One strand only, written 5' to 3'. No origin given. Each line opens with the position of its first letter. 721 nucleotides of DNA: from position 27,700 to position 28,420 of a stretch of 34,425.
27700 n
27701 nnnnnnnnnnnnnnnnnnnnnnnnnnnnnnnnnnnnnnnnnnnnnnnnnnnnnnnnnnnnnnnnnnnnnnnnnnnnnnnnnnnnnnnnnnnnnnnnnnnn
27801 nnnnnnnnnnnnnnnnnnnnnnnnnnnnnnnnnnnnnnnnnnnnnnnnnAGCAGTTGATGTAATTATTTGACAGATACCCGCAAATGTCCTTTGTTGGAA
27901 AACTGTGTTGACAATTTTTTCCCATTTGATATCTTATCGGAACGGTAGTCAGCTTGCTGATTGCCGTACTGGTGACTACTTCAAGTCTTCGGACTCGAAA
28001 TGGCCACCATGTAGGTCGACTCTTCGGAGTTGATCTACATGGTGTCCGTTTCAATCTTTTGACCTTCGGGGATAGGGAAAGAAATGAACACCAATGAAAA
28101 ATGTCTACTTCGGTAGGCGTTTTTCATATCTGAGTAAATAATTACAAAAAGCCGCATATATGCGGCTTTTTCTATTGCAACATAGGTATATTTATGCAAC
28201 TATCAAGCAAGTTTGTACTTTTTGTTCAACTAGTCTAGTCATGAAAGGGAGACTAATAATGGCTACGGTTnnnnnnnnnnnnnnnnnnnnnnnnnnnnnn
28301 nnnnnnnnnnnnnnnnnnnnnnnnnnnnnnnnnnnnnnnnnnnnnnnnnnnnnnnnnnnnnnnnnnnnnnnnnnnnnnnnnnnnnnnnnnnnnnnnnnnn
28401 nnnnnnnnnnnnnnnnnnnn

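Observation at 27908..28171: Self-contained promoter / five-hairpin / terminator unit: candidate novel ~185-nt structured sRNA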

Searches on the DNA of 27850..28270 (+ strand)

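Call 4: search_rna_families(source=window, start=27850, end=28270, threshold=evalue, max_evalue=10, show_alignments=3)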
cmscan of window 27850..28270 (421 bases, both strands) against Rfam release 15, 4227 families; matches with E-value up to 10: 32.
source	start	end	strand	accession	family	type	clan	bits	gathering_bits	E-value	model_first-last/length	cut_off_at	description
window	27989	28174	+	RF02901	AaHKsRNA41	Gene; sRNA;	-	30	97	3.5e-05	1-187/187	no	Aggregatibacter sRNA 41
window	28084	28173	+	RF00512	Leu_leader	Cis-reg; leader;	-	26.6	50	0.0018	1-148/148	no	Leucine operon leader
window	28108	28177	+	RF02059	STnc50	Gene; sRNA;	-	25.7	55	0.033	1-84/84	no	Salmonella enterica sRNA STnc40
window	28089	28167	-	RF03162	TD-2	Gene; sRNA;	CL00124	25.7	48.7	0.097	1-98/98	no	TD-2 RNA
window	28094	28177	+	RF04312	trpB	Cis-reg;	-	24.3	59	0.33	1-107/107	no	trpB ncRNA motif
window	28078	28201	-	RF01770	rimP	Cis-reg; leader;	-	24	47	0.099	1-102/102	no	Gammaprotebacteria rimP leader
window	28105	28175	+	RF00513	Trp_leader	Cis-reg; leader;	-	23.8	41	0.013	1-100/100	no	Tryptophan operon leader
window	28083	28175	+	RF01859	Phe_leader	Cis-reg; leader;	-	22.9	55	0.15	1-125/125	no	Phenylalanine leader peptide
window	28090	28176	+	RF00506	Thr_leader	Cis-reg; leader;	-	22.4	55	0.055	1-118/118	no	Threonine operon leader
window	28125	28225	+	RF01601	plasmodium_snoR26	Gene; snRNA; snoRNA; CD-box;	-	22.3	50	2.7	1-160/160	no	small nucleolar RNA snoR26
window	27989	28059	-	RF00833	mir-70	Gene; miRNA;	-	22.2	90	0.068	1-79/79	no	mir-70 microRNA precursor family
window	28115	28225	+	RF01770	rimP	Cis-reg; leader;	-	22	47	0.27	1-102/102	no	Gammaprotebacteria rimP leader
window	28088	28173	+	RF02747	FtrA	Gene; sRNA;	-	21.5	134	0.9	1-111/111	no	Francisella sRNA A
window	28100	28172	+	RF02057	STnc40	Gene; sRNA;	-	21.1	45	0.29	1-70/70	no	Salmonella enterica sRNA STnc40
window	28088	28174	+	RF01401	rseX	Gene; sRNA;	-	19.6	50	5.9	1-94/94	no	rseX Hfq binding RNA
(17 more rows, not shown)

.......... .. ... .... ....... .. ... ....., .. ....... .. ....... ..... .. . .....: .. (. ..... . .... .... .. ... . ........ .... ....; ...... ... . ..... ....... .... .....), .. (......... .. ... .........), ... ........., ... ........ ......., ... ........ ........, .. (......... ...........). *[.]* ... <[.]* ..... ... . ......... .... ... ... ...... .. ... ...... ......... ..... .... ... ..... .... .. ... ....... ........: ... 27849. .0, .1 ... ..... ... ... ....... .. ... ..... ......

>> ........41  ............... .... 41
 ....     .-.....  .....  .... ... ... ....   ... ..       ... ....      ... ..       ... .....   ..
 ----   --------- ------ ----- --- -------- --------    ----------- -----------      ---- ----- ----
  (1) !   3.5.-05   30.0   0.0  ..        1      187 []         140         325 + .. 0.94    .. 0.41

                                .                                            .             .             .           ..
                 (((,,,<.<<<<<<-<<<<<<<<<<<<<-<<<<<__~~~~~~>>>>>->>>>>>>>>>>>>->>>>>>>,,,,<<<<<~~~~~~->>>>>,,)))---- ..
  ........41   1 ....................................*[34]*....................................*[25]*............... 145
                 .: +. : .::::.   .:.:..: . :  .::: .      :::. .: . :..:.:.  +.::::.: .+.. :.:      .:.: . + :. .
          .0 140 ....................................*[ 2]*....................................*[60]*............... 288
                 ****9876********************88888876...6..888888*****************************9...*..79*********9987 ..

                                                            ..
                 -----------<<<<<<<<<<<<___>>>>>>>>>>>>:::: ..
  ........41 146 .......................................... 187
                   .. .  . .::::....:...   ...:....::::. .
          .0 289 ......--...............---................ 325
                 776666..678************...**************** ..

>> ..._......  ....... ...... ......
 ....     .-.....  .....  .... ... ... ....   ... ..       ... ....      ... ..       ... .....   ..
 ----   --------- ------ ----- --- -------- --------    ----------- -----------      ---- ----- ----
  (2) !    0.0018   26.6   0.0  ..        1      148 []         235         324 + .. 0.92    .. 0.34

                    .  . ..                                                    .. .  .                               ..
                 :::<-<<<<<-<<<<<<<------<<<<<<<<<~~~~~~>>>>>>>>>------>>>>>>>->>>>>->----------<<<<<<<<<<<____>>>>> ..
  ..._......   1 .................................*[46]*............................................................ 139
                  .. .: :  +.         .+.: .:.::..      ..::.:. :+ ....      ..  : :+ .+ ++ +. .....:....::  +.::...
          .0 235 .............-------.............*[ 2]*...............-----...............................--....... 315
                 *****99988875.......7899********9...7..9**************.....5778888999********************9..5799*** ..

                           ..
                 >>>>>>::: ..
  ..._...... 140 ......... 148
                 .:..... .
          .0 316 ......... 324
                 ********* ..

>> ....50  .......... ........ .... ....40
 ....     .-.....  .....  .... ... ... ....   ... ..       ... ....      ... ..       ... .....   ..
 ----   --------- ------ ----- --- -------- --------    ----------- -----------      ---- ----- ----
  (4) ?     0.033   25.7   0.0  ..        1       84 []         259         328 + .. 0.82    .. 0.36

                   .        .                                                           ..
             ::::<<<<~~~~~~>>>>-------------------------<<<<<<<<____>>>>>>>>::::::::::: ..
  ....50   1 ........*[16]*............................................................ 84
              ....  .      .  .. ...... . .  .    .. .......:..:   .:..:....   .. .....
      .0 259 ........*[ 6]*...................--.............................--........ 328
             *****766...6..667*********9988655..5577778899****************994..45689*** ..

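Call 12: search_dna_similar(query=window:27900-28180:+, collection=plasmids, mode=distant)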
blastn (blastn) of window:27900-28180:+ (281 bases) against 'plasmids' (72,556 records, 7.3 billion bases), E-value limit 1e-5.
No match.
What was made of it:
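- Tried and rejected: No match (call 12).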

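Call 56: build_rna_model(alignment_id=A4)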
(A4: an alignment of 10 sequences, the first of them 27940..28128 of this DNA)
Model R1 built from alignment A4 (10 sequences, 198 columns); structure: RNAalifold consensus.
model positions 176; base pairs 63; branch points 3; effective number of sequences 1.06; information 0.59 bits per position. Calibrated on 0.2 Mb of random sequence (short: E-values are rough).
structure used (alignment columns):
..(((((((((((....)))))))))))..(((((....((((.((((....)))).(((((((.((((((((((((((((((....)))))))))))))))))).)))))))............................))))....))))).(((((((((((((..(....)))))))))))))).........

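Call 57: search_with_rna_model(model_id=R1, sources=[window, L001, L002, L003, L004, L005, L007, L009, L011, L012, L013, L014, L015, L018, L019, L020, L021, L022, L023, L024, L026], max_evalue=1, make_alignment=true)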
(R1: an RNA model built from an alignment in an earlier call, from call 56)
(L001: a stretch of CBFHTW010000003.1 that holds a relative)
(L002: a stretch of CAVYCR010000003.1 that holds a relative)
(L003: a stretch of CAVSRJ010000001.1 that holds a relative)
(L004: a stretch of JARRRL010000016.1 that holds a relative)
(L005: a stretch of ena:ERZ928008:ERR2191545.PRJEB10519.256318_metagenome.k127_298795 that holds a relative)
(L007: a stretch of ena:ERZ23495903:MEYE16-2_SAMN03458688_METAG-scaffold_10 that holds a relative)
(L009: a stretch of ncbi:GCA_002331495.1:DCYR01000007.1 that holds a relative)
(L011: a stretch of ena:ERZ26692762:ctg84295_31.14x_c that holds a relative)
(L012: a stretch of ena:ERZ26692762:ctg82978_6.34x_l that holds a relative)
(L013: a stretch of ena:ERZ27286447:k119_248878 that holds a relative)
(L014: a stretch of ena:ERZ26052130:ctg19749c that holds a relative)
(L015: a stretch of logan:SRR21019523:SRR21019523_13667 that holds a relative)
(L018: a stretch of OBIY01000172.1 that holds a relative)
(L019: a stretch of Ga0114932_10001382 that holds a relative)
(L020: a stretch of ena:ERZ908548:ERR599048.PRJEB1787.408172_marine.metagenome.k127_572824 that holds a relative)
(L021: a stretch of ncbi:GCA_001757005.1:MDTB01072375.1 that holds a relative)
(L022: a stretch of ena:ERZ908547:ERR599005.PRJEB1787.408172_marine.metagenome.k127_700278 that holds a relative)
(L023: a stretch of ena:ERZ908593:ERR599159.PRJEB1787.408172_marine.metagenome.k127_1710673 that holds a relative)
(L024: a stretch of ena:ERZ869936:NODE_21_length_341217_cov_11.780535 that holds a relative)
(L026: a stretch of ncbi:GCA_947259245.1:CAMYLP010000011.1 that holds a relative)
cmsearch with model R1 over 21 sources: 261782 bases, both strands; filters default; matches with E-value up to 1: 28.
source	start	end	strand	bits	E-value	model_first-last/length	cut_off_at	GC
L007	8589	8764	+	196.5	1.2e-39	1-176/176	no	0.45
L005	9707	9881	+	193.6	5e-39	1-176/176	no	0.46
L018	3449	3624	+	190.5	2.3e-38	1-176/176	no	0.49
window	27940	28132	+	182.4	1.2e-36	1-176/176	no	0.46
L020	4299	4491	+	182.4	1.2e-36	1-176/176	no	0.46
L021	4299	4491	+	182.4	1.2e-36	1-176/176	no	0.46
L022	4299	4491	+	182.4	1.2e-36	1-176/176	no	0.46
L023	4299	4491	+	182.4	1.2e-36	1-176/176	no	0.46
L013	5787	5961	+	177.8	1.1e-35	1-176/176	no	0.49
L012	5780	5966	+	175.8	3e-35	1-176/176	no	0.48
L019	2240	2427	+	169.1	7.8e-34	1-176/176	no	0.44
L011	9804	9975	+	166.1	3.4e-33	1-176/176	no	0.49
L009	9755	9927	+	162.9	1.6e-32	1-176/176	no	0.47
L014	5621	5794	+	142.6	3.2e-28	1-176/176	no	0.49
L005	9701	9875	-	68.2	2e-12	1-176/176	no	0.47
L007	8583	8757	-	60.7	7.4e-11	1-176/176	no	0.46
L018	3443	3617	-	54.6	1.5e-09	1-176/176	no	0.5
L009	9750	9922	-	53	3.2e-09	1-176/176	no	0.47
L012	5774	5961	-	52.9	3.3e-09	1-176/176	no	0.47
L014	5626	5787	-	51.1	8.3e-09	1-176/176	no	0.49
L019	2235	2420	-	49.2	2e-08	1-176/176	no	0.44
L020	4293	4486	-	47.2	5.6e-08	1-176/176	no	0.46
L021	4293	4486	-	47.2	5.6e-08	1-176/176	no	0.46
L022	4293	4486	-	47.2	5.6e-08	1-176/176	no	0.46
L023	4293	4486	-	47.2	5.6e-08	1-176/176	no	0.46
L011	9799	9970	-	46.8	6.8e-08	1-176/176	no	0.48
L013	5782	5939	-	39.2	2.7e-06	1-176/176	no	0.49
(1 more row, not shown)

Alignment A6: 28 matches aligned to the model, 248 columns, each read 5' to 3' on its own strand. Consensus structure (alignment columns), stored with it:
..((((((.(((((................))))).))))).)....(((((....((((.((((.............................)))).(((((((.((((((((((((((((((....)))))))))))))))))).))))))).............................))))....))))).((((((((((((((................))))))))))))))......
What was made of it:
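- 27940..28127 (+): Predicted transcript of the structured RNA, about 185 nt. The covariance-model hit covers 27940-28132 at 182 bits on +, against 49 bits on - (call 57).
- The covariance model scores 143-197 bits on + and 39-68 bits on - (call 57). The conserved syntenic single copy fits a housekeeping gene (call 57).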

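Call 65: search_rna_families(source=window, start=27938, end=28097, threshold=evalue, max_evalue=10)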
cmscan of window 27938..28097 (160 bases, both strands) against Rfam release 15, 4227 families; matches with E-value up to 10: 19.
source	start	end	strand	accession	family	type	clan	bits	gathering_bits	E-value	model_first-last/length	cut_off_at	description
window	27997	28052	+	RF04108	mir-2513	Gene; miRNA;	-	26.1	89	0.0026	1-120/120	no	mir-2513 microRNA precursor family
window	27989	28059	-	RF00833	mir-70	Gene; miRNA;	-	22.2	90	0.026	1-79/79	no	mir-70 microRNA precursor family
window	28000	28048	+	RF03822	mir-3931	Gene; miRNA;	-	20.3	49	0.043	1-77/77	no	mir-3931 microRNA precursor family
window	27990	28062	+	RF00833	mir-70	Gene; miRNA;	-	20.2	90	0.091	1-79/79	no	mir-70 microRNA precursor family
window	27995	28054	-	RF04033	mir-8512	Gene; miRNA;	-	19.9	90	0.032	1-61/61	no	mir-8512 microRNA precursor family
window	27980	28065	+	RF04079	MIR161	Gene; miRNA;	-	17.6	90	0.18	1-136/136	no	MIR161 microRNA precursor family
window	27997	28052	+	RF04099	MIR837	Gene; miRNA;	-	16.5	117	0.61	1-122/122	no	MIR837 microRNA precursor family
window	27996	28052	+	RF03887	mir-2511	Gene; miRNA;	-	16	100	1.1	1-85/85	no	mir-2511 microRNA precursor family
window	28042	28091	+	RF02266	XIST_intron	Gene; lncRNA;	-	15.9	70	1.8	1-68/68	no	XIST 3' intron conserved motif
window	28006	28043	+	RF03498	mir-3145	Gene; miRNA;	-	15.3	98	1.8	1-84/84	no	mir-3145 microRNA precursor family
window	28000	28049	+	RF03481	mir-9014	Gene; miRNA;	-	14.3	63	2.4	1-88/88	no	mir-9014 microRNA precursor family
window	28048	28070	+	RF01355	CRISPR-DR26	Gene; CRISPR;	-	14.2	39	4.9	1-25/25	no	CRISPR RNA direct repeat element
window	28048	28067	-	RF01322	CRISPR-DR9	Gene; CRISPR;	-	13.5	45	2.2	1-37/37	no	CRISPR RNA direct repeat element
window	27991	28052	+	RF00775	mir-432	Gene; miRNA;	-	13.2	70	3.9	1-87/87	no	mir-432 microRNA precursor family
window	27941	27968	+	RF01837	toga_FSE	Cis-reg; frameshift_element;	-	13.2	40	5.2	1-29/29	no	togavirus ribosomal frameshift element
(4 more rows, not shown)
